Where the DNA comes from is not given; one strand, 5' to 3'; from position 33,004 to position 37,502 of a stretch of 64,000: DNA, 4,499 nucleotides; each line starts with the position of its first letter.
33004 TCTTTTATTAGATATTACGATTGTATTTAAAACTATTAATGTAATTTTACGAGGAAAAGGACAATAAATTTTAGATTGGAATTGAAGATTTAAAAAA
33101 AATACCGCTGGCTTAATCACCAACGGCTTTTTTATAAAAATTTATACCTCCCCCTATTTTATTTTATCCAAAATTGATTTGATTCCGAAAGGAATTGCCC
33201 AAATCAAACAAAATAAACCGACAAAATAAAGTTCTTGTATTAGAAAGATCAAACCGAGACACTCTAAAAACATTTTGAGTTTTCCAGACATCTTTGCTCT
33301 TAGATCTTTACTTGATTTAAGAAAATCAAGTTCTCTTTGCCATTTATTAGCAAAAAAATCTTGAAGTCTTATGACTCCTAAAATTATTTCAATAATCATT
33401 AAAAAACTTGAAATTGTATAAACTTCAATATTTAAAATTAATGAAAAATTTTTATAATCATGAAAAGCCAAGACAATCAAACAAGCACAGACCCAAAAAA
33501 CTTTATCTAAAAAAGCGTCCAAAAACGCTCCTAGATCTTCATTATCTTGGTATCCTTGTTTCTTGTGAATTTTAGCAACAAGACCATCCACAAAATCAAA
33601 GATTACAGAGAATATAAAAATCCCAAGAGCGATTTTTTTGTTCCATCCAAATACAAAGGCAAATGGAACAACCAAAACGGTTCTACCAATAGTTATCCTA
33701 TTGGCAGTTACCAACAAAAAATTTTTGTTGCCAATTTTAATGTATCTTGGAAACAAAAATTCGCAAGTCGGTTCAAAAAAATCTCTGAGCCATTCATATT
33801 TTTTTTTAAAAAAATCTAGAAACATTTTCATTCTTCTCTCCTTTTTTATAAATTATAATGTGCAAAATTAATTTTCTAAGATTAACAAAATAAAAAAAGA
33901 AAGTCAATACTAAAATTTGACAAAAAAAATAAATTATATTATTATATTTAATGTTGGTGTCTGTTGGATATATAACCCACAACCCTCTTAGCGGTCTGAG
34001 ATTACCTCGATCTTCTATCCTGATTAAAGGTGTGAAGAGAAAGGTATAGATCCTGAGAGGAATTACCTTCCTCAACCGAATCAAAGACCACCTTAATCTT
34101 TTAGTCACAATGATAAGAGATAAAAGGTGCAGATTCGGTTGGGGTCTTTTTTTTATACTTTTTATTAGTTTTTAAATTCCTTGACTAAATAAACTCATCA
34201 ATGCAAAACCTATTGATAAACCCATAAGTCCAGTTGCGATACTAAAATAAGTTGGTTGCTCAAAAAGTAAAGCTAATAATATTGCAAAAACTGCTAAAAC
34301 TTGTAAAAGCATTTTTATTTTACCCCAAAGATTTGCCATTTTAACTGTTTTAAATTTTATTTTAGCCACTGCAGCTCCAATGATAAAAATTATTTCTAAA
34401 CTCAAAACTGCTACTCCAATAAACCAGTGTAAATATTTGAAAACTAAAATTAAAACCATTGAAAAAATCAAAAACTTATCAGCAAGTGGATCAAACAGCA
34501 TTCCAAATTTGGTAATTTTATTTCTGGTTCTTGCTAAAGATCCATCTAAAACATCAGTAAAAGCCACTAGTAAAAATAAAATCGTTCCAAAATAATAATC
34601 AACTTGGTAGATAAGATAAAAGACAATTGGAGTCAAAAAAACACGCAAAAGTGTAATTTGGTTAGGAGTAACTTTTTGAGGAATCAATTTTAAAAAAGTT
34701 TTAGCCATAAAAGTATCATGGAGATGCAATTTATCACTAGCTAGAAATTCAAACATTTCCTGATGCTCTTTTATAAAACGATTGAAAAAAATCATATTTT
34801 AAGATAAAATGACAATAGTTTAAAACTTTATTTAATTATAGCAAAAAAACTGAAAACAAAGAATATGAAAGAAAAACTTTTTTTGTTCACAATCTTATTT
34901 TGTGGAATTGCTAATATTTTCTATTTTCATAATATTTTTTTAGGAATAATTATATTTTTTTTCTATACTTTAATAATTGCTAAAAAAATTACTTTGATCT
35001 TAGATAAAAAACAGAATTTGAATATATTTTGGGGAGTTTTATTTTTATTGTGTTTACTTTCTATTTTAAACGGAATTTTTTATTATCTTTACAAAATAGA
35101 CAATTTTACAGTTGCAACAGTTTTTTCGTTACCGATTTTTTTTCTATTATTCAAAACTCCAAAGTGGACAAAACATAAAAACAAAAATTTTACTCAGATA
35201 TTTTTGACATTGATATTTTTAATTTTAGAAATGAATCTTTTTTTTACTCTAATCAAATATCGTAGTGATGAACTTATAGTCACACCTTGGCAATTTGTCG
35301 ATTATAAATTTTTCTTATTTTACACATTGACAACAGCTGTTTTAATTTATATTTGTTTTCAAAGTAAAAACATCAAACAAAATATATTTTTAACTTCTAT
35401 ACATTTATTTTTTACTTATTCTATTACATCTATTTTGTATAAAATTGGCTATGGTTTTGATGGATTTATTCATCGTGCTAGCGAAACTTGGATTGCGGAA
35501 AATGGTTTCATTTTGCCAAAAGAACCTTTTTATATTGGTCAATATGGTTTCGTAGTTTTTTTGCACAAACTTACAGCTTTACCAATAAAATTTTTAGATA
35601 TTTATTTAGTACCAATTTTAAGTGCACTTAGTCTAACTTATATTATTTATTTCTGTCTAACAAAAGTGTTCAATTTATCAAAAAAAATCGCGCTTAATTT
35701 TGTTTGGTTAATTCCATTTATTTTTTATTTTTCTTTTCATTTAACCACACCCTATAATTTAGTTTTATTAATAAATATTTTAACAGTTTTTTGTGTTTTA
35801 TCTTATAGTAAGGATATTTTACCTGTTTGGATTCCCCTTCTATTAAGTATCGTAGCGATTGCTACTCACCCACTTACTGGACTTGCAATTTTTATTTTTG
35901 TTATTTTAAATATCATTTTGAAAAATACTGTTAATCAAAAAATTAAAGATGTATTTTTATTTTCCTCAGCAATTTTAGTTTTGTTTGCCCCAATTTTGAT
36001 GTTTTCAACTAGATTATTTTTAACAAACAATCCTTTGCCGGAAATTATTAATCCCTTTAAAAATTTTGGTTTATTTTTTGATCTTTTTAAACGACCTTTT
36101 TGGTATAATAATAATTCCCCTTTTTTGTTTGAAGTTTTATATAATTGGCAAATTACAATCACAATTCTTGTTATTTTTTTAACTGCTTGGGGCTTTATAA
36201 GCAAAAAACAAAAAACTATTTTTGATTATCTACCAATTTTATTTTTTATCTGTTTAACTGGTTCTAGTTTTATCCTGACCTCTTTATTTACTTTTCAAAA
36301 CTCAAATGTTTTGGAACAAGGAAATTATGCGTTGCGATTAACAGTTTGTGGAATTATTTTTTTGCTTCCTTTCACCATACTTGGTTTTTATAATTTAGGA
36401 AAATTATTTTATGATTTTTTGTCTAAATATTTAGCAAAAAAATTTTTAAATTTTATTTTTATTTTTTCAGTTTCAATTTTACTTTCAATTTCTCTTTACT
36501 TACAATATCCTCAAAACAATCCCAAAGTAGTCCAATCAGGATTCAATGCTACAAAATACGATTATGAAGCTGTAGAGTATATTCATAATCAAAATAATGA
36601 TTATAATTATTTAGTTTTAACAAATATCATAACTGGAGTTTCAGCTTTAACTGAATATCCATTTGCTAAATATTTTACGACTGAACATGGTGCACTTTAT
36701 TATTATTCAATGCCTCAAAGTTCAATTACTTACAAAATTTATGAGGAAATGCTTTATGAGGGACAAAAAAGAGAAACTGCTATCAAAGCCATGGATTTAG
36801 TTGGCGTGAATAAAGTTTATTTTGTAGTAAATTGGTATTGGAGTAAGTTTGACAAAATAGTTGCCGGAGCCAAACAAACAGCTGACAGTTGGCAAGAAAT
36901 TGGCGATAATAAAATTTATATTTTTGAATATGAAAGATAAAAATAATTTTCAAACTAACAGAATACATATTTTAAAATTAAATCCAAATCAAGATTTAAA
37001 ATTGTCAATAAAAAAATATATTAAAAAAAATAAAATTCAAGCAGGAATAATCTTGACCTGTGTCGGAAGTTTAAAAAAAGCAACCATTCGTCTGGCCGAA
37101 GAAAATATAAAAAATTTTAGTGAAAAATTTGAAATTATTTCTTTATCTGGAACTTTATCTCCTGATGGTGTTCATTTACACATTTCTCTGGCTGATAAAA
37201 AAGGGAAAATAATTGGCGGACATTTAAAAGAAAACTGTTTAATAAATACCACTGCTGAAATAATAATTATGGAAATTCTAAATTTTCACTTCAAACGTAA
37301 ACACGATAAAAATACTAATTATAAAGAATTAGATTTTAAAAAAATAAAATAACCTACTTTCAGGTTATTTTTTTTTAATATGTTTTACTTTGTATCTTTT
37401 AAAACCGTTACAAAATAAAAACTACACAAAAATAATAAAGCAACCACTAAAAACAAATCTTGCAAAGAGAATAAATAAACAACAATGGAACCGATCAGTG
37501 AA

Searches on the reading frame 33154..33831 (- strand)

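Call 90: search_protein_families(library=pfam, proteins=[window:33154-33831:-], max_evalue=0.00001)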
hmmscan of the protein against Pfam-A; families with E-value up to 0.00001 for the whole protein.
window:33154-33831:- (225 aa): 1 family
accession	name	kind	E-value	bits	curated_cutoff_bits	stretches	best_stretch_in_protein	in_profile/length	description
PF01066.26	CDP-OH_P_transf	-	3.1e-14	54.1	22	1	41-215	2-149/152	CDP-alcohol phosphatidyltransferase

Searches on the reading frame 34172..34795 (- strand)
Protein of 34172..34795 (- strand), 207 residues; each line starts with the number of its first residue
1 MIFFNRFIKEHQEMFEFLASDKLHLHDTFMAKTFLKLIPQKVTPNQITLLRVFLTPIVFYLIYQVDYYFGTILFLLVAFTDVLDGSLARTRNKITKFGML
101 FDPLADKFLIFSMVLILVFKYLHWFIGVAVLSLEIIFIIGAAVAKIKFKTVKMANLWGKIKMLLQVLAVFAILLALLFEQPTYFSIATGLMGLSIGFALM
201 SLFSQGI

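Call 90: search_protein_families(library=pfam, proteins=[window:34172-34795:-], max_evalue=0.00001)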
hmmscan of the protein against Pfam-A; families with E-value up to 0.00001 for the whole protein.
window:34172-34795:- (207 aa): 1 family
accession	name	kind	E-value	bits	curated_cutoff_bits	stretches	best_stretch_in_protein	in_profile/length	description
PF01066.26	CDP-OH_P_transf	-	5.7e-29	101.9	22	1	42-193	2-145/152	CDP-alcohol phosphatidyltransferase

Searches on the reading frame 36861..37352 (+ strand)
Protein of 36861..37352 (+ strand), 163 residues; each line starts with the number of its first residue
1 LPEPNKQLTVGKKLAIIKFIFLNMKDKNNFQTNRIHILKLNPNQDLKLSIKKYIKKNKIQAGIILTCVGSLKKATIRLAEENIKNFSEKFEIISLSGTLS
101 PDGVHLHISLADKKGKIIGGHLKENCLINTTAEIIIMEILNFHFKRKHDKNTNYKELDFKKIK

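Call 91: search_protein_families(library=pfam, proteins=[window:36861-37352:+], max_evalue=0.00001)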
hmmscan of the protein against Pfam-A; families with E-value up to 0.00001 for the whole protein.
window:36861-37352:+ (163 aa): 1 family
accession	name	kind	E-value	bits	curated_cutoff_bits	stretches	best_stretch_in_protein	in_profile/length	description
PF03479.20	PCC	-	3.4e-32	111.6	25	1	34-139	1-115/117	Plants and Prokaryotes Conserved (PCC) domain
